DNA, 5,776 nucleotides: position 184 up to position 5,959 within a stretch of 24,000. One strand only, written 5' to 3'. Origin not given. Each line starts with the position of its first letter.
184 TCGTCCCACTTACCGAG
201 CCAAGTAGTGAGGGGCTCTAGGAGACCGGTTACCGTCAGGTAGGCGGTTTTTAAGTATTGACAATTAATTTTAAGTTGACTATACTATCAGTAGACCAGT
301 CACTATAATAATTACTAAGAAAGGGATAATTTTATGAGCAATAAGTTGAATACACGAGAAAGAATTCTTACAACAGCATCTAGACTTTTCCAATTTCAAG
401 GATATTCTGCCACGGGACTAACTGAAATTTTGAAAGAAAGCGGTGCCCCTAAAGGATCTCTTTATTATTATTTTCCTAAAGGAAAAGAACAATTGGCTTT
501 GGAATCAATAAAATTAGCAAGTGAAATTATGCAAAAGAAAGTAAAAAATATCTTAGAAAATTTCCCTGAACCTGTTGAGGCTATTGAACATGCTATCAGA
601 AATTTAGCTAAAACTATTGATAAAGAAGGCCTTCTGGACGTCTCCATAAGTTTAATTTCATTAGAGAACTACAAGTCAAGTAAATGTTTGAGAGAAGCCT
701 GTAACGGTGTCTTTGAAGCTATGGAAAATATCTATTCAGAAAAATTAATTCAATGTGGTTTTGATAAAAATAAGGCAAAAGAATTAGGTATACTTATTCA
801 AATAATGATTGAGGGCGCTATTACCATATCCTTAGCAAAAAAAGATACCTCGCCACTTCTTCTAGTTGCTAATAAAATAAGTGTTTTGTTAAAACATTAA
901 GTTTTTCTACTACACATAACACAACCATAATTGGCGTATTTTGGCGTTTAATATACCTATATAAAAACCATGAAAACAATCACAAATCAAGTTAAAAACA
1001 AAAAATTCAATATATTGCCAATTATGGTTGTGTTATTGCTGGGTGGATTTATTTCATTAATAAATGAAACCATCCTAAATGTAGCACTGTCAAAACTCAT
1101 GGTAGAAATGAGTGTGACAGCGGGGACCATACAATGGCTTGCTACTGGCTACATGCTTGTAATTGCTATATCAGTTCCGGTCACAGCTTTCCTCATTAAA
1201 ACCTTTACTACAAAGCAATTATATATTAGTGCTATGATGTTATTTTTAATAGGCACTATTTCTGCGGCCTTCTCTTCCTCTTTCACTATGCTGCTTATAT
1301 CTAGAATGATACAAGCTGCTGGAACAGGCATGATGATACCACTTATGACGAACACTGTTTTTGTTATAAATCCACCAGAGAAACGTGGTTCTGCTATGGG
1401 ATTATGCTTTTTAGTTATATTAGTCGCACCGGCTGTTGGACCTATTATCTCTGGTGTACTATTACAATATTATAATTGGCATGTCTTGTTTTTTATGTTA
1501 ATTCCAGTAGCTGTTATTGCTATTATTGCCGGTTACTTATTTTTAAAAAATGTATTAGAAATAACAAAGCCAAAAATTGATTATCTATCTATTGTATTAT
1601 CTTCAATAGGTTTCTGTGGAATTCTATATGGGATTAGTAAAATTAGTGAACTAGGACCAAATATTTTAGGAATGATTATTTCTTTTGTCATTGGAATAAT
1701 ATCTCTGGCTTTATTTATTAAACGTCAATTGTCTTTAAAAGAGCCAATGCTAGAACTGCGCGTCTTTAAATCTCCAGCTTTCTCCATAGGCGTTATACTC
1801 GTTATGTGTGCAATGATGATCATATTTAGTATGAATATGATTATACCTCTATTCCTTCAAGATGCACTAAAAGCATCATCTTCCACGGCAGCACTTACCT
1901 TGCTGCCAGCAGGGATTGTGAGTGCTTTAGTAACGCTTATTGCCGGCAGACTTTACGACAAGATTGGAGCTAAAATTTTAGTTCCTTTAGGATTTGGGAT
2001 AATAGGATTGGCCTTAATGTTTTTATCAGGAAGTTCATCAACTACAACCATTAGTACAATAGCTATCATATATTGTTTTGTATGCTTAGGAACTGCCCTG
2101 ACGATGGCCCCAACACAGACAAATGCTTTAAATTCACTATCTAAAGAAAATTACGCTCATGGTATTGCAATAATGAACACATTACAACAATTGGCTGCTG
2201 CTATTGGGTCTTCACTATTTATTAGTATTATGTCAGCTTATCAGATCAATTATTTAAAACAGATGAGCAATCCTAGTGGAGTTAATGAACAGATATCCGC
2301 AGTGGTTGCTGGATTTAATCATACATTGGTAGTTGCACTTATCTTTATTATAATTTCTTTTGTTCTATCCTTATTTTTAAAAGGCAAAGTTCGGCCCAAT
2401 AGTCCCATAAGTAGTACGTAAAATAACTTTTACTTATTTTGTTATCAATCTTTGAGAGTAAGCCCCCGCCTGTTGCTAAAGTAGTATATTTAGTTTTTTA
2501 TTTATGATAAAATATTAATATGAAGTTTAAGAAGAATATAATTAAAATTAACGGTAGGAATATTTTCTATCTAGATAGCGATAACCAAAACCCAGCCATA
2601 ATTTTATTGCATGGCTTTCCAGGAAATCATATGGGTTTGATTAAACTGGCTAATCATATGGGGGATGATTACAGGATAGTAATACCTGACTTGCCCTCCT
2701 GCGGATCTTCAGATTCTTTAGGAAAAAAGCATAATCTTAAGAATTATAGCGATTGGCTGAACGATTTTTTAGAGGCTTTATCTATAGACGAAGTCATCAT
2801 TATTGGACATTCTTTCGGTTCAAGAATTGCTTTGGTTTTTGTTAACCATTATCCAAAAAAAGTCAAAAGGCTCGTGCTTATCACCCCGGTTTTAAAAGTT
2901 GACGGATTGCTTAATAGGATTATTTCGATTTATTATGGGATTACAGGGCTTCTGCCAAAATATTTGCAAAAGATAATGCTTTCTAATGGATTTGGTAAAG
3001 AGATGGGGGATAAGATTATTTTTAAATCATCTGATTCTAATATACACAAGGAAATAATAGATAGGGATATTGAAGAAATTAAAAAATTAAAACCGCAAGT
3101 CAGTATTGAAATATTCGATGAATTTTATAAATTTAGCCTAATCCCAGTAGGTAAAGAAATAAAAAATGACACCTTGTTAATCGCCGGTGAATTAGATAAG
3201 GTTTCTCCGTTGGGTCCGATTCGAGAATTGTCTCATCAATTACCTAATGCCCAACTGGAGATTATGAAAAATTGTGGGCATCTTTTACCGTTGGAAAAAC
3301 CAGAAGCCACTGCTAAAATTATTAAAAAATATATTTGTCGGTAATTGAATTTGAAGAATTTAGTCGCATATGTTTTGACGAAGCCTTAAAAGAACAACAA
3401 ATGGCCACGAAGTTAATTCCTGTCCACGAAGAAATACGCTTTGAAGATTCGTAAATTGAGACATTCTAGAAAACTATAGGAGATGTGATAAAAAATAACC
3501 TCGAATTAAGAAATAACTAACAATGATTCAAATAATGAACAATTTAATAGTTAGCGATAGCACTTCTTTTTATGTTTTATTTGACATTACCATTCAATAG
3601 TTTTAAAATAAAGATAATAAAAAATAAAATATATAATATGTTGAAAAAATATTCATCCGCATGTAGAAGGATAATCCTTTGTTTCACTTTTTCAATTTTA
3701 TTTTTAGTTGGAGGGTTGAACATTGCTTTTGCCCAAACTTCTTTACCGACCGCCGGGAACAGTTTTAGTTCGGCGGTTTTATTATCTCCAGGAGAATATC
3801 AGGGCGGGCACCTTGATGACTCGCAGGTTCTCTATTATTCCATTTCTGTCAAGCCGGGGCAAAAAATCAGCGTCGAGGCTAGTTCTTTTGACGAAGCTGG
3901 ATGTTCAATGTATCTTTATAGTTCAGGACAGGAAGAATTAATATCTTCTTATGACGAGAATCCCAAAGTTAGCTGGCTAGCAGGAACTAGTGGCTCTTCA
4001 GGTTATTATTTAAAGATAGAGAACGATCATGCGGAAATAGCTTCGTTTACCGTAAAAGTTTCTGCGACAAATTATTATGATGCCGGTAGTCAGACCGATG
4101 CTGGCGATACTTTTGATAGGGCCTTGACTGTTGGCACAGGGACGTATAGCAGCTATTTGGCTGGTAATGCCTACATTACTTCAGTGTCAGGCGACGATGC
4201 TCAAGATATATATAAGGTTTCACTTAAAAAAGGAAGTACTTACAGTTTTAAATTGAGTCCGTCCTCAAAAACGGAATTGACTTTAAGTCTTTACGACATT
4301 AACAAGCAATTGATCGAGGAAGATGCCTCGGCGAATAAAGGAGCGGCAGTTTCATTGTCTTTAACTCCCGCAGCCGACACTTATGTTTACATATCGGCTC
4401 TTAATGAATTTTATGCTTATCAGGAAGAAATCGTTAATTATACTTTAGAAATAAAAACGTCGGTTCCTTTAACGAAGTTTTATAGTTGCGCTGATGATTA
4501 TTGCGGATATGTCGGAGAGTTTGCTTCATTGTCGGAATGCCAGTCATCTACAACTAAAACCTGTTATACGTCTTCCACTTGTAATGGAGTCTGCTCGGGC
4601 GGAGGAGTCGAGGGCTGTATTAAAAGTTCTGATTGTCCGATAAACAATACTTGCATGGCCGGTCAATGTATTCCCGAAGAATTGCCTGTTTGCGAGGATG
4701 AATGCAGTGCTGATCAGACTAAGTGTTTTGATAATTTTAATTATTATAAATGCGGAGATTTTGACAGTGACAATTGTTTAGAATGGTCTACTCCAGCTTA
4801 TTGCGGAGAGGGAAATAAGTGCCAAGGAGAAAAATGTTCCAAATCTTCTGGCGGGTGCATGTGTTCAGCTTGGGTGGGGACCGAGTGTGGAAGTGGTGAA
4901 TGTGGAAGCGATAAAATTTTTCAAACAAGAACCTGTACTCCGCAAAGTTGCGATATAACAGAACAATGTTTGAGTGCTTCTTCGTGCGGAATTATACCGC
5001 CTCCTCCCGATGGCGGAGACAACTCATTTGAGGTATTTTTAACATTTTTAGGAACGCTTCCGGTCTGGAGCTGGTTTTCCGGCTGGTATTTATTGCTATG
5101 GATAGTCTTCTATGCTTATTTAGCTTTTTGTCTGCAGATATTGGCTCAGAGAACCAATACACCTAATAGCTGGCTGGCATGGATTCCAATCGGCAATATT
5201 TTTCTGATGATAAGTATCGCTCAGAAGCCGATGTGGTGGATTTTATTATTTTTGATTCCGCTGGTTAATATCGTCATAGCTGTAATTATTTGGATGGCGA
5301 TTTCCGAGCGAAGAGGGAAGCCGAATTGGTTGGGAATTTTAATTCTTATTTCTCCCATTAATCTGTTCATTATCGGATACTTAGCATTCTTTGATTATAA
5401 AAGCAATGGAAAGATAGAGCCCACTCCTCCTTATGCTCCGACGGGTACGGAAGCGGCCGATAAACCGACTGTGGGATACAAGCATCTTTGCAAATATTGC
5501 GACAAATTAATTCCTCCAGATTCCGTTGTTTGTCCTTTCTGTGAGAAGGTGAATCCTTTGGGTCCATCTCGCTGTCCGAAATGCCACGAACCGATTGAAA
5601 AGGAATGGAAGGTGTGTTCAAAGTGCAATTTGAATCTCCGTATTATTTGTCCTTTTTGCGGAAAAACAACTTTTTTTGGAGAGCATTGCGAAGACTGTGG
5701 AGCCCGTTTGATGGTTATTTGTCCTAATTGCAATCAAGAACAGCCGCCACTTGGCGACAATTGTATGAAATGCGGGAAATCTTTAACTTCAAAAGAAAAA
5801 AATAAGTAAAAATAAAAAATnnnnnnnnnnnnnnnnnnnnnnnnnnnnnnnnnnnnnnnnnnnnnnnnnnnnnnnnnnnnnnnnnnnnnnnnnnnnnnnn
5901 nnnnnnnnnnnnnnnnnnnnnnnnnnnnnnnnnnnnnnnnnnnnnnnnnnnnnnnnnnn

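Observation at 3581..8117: Four-gene, translationally packed operon with no recognisable pathway: candidate undescribed trans-envelope system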

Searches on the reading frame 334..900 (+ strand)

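Call 68: search_protein_families(library=pfam, proteins=[window:334-900:+], max_evalue=0.00001)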
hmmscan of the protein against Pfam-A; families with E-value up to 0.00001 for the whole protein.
window:334-900:+ (188 aa): 2 families
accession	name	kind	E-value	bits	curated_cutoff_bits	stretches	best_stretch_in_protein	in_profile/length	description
PF21993.1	TetR_C_13_2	-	5e-28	97.8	27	1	80-180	1-102/103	Transcriptional regulator LmrA/YxaF-like, C-terminal domain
PF00440.29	TetR_N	-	3.8e-12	46.2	24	1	11-57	1-46/47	Bacterial regulatory proteins, tetR family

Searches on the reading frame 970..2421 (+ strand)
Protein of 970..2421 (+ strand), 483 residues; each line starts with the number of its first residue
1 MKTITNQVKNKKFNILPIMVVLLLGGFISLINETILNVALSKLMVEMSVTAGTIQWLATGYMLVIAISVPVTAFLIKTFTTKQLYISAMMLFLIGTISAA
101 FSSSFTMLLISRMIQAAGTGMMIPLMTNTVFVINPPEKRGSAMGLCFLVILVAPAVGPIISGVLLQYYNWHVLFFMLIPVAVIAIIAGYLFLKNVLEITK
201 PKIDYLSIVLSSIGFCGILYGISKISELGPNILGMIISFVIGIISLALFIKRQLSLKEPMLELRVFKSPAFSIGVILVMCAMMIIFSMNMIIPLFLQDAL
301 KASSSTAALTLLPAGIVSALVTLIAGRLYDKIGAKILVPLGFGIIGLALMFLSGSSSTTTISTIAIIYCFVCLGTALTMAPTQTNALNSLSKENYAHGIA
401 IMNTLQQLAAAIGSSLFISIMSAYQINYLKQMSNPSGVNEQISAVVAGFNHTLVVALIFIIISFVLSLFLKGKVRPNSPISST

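Call 68: search_protein_families(library=pfam, proteins=[window:970-2421:+], max_evalue=0.00001)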
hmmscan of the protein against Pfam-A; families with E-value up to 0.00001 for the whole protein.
window:970-2421:+ (483 aa): 1 family
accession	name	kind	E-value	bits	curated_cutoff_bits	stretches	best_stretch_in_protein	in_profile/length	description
PF07690.21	MFS_1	-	4.1e-49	167.8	33.4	1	22-413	1-346/347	Major Facilitator Superfamily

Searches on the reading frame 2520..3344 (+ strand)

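Call 5: search_protein_families(library=pfam, proteins=[window:2520-3344:+], max_evalue=0.1)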
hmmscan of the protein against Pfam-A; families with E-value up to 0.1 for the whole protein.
window:2520-3344:+ (274 aa): 13 families
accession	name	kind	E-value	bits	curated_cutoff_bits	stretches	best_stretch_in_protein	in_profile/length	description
PF00561.26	Abhydrolase_1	-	2.4e-31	109.7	25.8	2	25-123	1-102/245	alpha/beta hydrolase fold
PF12697.13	Abhydrolase_6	-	2.3e-18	68.1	26.3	1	27-266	1-216/217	Alpha/beta hydrolase family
PF12146.15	Hydrolase_4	-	4.2e-15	56.2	27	1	25-260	5-238/239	Serine aminopeptidase, S33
PF03096.20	Ndr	-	3.6e-06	26.4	23.3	1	73-269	82-273/283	Ndr family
PF10230.15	LIDHydrolase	-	1.5e-05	25.3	27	1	78-126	70-121/262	Lipid-droplet associated hydrolase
PF06342.18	DUF1057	-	5.9e-05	22.7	21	1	8-124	19-136/297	Alpha/beta hydrolase of unknown function (DUF1057)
PF06821.19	Ser_hydrolase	-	0.0018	18.7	22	1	76-124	39-91/172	Serine hydrolase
PF07819.20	PGAP1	-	0.0042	17.3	24.3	1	89-132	90-137/233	PGAP1-like alpha/beta domain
PF08386.16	Abhydrolase_4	-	0.009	16.6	21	1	215-272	34-91/103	TAP-like protein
PF02230.22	Abhydrolase_2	-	0.026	14.8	23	0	83-119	98-134/217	Phospholipase/Carboxylesterase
PF06028.17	DUF915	-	0.033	14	22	0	71-114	80-127/255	Alpha/beta hydrolase of unknown function (DUF915)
PF03959.19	FSH1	-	0.073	13.2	21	0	212-263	157-208/211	Serine hydrolase (FSH1)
PF20408.4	Abhydrolase_11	-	0.082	13.1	27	0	75-110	63-96/193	Alpha/beta hydrolase domain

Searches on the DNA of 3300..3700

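Call 67: search_rna_families(source=window, start=3300, end=3700, threshold=evalue, max_evalue=1)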
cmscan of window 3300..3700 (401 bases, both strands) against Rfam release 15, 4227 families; matches with E-value up to 1: 0.
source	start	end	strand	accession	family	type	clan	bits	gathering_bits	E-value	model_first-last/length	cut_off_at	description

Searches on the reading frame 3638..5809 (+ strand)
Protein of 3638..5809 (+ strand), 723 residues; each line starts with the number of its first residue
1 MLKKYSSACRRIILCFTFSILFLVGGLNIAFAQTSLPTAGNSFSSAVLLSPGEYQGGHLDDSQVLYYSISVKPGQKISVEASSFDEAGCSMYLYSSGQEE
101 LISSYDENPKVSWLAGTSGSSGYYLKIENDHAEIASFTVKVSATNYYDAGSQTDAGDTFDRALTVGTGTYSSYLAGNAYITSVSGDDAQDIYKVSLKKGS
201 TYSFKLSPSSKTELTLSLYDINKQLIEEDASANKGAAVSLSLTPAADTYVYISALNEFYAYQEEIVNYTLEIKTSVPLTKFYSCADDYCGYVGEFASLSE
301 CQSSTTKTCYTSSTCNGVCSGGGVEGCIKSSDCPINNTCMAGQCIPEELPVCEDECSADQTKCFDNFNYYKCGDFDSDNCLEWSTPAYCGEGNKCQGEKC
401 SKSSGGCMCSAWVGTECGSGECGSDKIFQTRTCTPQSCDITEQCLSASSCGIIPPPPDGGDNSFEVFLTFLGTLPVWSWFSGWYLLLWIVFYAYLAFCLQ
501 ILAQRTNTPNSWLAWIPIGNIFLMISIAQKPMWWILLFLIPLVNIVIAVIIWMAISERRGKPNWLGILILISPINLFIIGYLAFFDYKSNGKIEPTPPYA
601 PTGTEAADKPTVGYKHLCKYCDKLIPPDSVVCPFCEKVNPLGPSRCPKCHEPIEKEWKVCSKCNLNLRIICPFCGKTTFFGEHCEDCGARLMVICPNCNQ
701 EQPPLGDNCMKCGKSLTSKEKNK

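Call 5: search_protein_families(library=pfam, proteins=[window:3638-5809:+], max_evalue=0.1)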
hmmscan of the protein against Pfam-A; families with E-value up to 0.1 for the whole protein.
window:3638-5809:+ (723 aa): 6 families
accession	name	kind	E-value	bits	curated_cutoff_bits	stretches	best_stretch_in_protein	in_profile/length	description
PF18936.5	DUF5684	-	9.7e-12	45.8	27.4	1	512-583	1-74/81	Family of unknown function (DUF5684)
PF12773.13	DZR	-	7.8e-08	32.8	27.3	2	618-664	1-45/45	Double zinc ribbon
PF04151.21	PPC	-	0.00027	22.2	25.9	1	190-253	3-67/70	Bacterial pre-peptidase C-terminal domain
PF18912.6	DZR_2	-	0.00052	20.2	27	2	643-687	7-55/56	Double zinc ribbon domain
PF13240.11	Zn_Ribbon_1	-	0.0014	18.8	25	1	646-663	2-19/23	zinc-ribbon domain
PF13248.11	Zn_ribbon_3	-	0.014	15.3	27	1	645-664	4-23/26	zinc-ribbon domain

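Call 7: search_protein_families(library=ncbifam, proteins=[window:3638-5809:+], max_evalue=1)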
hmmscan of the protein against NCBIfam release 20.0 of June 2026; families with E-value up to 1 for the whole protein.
window:3638-5809:+ (723 aa): 2 families
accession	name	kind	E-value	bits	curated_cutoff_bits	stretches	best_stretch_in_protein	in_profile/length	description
NF009029.0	PRK12365.1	equivalog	0.083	10.8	1350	1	177-248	962-1033/1046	ribonucleoside-diphosphate reductase subunit alpha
NF011149.0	PRK14559.1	equivalog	0.21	10.3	374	1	692-720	1-29/642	serine/threonine phosphatase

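Call 8: search_protein_families(library=padloc, proteins=[window:3638-5809:+], max_evalue=1)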
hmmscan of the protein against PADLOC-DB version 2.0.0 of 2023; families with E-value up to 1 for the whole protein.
window:3638-5809:+ (723 aa): 0 families

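Call 9: search_protein_families(library=phrogs, proteins=[window:3638-5809:+], max_evalue=1)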
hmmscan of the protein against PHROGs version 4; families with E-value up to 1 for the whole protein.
window:3638-5809:+ (723 aa): 2 families
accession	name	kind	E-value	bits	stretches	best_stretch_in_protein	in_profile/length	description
phrog_20028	-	unknown function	0.083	12.4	1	515-572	369-422/576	-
phrog_35006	-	unknown function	0.84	10.9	1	568-595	5-32/66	-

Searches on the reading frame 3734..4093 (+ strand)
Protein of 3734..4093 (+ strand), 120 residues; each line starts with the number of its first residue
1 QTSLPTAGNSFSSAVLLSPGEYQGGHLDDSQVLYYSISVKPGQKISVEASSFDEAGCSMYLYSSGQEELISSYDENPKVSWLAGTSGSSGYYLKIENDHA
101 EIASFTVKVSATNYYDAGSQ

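Call 72: search_protein_families(library=pfam, proteins=[window:3734-4093:+], max_evalue=1)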
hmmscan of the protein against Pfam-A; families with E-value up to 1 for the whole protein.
seq(120 aa): 2 families
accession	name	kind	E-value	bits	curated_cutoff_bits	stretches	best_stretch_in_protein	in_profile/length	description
PF04151.21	PPC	-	0.045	15.1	25.9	1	32-77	2-45/70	Bacterial pre-peptidase C-terminal domain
PF08195.16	TRI9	-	0.096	13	25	1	69-83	7-21/43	TRI9 protein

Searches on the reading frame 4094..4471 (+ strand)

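Call 72: search_protein_families(library=pfam, proteins=[window:4094-4471:+], max_evalue=1)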
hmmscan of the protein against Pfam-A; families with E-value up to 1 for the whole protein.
seq(126 aa): 3 families
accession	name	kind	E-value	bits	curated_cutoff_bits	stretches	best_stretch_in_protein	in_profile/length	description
PF04151.21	PPC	-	0.00033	21.9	25.9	1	38-101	3-67/70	Bacterial pre-peptidase C-terminal domain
PF10528.15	GLEYA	-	0.054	14.3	26.2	1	10-54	29-74/91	GLEYA domain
PF18664.7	CdiA_C_tRNase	-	0.15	12.8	26.5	1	80-109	35-64/116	CdiA C-terminal tRNase domain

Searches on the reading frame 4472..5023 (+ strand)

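Call 72: search_protein_families(library=pfam, proteins=[window:4472-5023:+], max_evalue=1)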
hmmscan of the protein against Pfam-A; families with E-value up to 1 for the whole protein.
seq(184 aa): 1 family
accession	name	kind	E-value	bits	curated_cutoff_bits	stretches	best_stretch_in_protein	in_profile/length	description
PF21164.2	Dumpy_DPY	-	0.053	13.9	27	1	49-66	4-21/24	Dumpy, DPY module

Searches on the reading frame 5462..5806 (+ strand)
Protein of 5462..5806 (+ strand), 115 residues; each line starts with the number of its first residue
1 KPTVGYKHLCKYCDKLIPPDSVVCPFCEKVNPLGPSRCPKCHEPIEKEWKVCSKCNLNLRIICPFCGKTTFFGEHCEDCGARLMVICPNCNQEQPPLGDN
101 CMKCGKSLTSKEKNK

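Call 78: find_homologous_proteins(query=window:5462-5806:+)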
Query seq(115 aa) (115 aa): 10 proteins with E <= 0.001 among 16 candidates.
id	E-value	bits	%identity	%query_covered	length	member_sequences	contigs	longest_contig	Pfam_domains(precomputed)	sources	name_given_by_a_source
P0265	1.2e-57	211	79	97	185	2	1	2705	PF18912.7,PF13240.12,PF12773.14,PF13248.12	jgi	-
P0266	4.4e-55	203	75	99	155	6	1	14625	PF12773.14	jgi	-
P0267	1.1e-54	202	77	98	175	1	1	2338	PF12773.14,PF13248.12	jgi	-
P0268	5.6e-52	193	73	94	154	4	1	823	PF18912.7,PF12773.14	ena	-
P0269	2.3e-50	188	72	97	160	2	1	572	PF18912.7,PF13240.12,PF12773.14,PF17032.11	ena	-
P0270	1.6e-49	185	70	100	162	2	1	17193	PF18912.7,PF13240.12,PF12773.14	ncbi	-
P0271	7.9e-46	173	64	98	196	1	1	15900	PF12773.14,PF13248.12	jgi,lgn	-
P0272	1.7e-43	166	84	71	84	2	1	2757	PF18912.7,PF13240.12,PF12773.14,PF13248.12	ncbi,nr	ncbi:MAG: hypothetical protein PHR36_05630, partial [Patescibacteria group bacterium]|nr:hypothetica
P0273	5.5e-43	164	67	90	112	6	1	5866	PF18912.7,PF13240.12,PF12773.14,PF13248.12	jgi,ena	-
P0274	1.0e-39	153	59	97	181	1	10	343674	PF18912.7,PF12773.14,PF13248.12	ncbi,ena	-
